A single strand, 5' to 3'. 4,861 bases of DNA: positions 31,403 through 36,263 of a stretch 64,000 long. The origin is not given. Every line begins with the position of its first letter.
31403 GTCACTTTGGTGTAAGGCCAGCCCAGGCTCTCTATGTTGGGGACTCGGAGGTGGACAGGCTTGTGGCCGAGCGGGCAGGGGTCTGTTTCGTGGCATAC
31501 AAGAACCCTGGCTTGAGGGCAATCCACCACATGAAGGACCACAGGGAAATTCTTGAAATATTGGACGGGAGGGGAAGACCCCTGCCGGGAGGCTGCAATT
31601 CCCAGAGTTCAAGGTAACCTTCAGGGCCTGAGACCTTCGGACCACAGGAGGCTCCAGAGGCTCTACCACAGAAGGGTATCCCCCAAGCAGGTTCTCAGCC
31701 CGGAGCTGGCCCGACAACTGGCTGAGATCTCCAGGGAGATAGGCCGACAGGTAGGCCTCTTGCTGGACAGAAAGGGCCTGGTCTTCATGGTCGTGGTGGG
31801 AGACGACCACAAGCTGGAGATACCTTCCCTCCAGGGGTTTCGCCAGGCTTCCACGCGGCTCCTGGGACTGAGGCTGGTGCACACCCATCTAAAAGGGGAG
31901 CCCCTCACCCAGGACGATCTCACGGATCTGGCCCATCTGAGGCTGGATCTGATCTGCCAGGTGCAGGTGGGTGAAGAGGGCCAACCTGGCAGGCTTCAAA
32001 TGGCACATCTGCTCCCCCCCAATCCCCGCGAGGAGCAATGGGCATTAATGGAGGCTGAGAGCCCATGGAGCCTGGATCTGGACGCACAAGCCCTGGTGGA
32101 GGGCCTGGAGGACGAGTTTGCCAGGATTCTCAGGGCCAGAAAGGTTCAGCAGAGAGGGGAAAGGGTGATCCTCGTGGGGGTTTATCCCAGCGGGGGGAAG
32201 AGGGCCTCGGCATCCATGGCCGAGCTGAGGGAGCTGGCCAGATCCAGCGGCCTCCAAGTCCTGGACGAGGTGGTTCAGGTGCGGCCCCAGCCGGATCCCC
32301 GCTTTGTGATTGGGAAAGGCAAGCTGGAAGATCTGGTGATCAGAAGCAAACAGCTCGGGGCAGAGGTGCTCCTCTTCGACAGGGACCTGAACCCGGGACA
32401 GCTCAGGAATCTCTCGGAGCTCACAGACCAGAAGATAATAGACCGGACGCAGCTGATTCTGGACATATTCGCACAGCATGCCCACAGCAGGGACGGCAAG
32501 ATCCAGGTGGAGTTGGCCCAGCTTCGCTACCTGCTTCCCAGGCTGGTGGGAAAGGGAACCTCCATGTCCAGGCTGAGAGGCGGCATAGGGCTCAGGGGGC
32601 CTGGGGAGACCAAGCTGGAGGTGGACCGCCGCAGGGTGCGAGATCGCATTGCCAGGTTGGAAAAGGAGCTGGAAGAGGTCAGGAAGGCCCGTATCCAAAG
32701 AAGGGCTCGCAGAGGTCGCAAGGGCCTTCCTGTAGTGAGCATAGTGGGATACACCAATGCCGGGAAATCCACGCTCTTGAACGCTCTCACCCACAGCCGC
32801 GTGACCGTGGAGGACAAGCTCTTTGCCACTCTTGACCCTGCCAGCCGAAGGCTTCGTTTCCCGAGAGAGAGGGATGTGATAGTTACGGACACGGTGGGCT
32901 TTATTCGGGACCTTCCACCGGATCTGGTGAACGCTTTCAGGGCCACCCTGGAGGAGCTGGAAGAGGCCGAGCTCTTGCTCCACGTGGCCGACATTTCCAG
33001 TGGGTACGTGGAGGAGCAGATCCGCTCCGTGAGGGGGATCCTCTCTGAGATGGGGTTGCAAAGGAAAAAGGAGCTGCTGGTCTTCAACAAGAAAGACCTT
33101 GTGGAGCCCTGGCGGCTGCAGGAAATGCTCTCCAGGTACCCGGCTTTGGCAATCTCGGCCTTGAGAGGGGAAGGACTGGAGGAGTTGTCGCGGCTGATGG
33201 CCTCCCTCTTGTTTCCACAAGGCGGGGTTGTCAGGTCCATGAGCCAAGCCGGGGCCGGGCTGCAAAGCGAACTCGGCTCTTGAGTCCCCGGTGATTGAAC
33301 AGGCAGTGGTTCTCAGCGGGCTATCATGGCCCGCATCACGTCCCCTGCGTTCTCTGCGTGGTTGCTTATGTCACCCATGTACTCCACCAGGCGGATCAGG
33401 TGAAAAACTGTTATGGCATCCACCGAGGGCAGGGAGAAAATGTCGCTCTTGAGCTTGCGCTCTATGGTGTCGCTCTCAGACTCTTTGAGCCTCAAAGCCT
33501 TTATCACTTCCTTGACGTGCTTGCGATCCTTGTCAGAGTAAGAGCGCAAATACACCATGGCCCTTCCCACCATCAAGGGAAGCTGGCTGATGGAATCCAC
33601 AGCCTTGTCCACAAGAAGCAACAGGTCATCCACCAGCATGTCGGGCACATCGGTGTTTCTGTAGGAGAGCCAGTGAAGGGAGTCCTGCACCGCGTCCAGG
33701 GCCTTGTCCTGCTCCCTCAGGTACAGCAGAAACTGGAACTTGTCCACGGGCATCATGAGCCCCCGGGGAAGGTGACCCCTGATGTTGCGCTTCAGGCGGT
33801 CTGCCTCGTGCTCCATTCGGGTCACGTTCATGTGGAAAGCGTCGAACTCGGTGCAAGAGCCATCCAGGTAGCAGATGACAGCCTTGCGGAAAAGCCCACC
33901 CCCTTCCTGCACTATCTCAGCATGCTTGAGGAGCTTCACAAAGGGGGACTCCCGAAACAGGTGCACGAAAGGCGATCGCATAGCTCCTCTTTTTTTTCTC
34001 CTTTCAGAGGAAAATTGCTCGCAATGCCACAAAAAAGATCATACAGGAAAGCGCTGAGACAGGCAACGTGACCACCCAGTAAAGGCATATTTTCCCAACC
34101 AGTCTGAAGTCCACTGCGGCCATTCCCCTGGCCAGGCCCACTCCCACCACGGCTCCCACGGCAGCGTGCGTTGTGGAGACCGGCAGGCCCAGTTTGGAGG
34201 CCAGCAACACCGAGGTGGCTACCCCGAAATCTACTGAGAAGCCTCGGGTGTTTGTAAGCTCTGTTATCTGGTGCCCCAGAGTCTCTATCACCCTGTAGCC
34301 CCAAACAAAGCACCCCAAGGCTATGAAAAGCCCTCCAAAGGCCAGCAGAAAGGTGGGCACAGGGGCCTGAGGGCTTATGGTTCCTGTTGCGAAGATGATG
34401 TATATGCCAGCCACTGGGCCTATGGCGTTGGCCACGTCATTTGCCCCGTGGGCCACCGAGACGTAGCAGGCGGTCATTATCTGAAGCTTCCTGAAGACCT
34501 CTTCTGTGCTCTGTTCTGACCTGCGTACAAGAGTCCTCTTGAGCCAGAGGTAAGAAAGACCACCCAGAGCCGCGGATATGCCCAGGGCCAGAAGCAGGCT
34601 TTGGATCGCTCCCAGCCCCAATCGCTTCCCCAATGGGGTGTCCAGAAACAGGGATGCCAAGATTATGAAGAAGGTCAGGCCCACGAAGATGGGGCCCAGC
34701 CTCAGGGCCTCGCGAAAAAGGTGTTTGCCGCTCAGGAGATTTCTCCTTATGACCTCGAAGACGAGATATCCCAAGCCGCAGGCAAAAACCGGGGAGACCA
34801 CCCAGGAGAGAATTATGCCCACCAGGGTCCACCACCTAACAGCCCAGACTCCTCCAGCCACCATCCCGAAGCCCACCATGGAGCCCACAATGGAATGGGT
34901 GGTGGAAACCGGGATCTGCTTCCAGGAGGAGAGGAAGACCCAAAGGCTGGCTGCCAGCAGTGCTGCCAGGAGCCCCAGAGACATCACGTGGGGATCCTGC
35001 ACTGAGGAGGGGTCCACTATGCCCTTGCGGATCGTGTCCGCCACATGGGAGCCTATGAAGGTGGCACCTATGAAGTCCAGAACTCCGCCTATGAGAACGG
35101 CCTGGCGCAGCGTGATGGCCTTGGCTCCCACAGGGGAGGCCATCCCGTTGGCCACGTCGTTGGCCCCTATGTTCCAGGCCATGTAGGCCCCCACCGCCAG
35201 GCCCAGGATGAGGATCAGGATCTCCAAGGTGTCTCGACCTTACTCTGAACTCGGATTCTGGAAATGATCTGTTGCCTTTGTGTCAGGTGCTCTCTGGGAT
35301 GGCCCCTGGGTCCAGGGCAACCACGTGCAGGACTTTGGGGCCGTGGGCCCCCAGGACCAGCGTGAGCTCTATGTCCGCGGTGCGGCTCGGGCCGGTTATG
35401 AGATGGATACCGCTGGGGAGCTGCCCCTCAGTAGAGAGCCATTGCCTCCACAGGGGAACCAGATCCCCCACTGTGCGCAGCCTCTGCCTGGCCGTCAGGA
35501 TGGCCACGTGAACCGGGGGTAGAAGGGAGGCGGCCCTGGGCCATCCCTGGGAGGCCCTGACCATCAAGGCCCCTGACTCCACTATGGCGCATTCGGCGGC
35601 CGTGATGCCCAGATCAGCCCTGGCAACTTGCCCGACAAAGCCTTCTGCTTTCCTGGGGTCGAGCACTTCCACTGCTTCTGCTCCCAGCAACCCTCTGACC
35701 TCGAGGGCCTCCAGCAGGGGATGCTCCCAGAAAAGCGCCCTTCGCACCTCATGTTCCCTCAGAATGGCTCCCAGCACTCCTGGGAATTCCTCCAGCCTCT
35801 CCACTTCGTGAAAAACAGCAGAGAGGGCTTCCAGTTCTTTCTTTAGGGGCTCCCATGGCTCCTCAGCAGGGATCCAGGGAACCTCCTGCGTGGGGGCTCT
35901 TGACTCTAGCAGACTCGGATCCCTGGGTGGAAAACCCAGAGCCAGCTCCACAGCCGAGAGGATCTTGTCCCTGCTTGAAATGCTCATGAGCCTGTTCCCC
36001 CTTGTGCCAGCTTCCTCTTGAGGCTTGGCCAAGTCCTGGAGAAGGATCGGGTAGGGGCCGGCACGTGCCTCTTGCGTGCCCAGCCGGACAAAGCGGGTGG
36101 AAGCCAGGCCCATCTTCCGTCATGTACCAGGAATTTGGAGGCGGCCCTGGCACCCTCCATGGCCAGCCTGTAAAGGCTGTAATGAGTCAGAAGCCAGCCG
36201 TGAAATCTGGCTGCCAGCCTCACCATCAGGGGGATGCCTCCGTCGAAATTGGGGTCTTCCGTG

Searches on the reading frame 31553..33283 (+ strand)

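Call 23: search_protein_families(library=pfam, proteins=[window:31553-33283:+], max_evalue=0.00001)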
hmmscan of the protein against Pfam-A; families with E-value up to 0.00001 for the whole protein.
window:31553-33283:+ (576 aa): 3 families
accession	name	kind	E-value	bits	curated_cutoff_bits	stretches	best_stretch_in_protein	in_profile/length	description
PF16360.10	GTP-bdg_M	-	9.2e-32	109.9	29.5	1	309-387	1-79/79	GTP-binding GTPase Middle Region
PF13167.11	GTP-bdg_N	-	1.4e-28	99.7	25.4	1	220-307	2-89/89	GTP-binding GTPase N-terminal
PF01926.29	MMR_HSR1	-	1.7e-21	76.9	21.9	1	395-513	2-113/113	50S ribosome-binding GTPase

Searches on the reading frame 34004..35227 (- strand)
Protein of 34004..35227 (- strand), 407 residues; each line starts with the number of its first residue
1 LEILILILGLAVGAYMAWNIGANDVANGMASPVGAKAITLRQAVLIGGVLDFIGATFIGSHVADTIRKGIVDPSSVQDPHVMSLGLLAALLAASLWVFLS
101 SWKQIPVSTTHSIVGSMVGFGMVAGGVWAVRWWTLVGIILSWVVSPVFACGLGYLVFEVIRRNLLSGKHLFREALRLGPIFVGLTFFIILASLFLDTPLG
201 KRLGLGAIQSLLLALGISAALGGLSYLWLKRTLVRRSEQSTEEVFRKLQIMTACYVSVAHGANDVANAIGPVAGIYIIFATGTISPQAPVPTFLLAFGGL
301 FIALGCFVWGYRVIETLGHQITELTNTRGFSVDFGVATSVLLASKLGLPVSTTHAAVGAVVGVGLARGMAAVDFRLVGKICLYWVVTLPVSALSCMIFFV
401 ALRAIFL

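Call 23: search_protein_families(library=pfam, proteins=[window:34004-35227:-], max_evalue=0.00001)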
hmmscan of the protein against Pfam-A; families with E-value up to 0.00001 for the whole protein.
window:34004-35227:- (407 aa): 1 family
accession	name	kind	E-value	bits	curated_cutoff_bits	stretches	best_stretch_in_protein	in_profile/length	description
PF01384.25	PHO4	-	3.7e-110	368.6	33.7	1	20-393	1-348/350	Phosphate transporter family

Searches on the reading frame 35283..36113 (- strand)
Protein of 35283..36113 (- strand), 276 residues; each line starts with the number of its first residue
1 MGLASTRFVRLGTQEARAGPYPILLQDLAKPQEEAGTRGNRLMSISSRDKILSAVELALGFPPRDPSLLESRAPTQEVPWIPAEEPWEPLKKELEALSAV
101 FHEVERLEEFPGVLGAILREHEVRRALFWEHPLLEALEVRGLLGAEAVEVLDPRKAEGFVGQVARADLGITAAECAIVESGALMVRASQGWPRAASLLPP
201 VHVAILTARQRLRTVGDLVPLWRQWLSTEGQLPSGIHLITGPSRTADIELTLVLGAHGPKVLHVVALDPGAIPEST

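Call 23: search_protein_families(library=pfam, proteins=[window:35283-36113:-], max_evalue=0.00001)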
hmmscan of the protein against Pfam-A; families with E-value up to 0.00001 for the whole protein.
window:35283-36113:- (276 aa): 1 family
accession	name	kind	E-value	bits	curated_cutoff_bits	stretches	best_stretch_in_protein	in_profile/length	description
PF02589.21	LUD_dom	-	1e-25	91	22.6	1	90-266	4-188/189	LUD domain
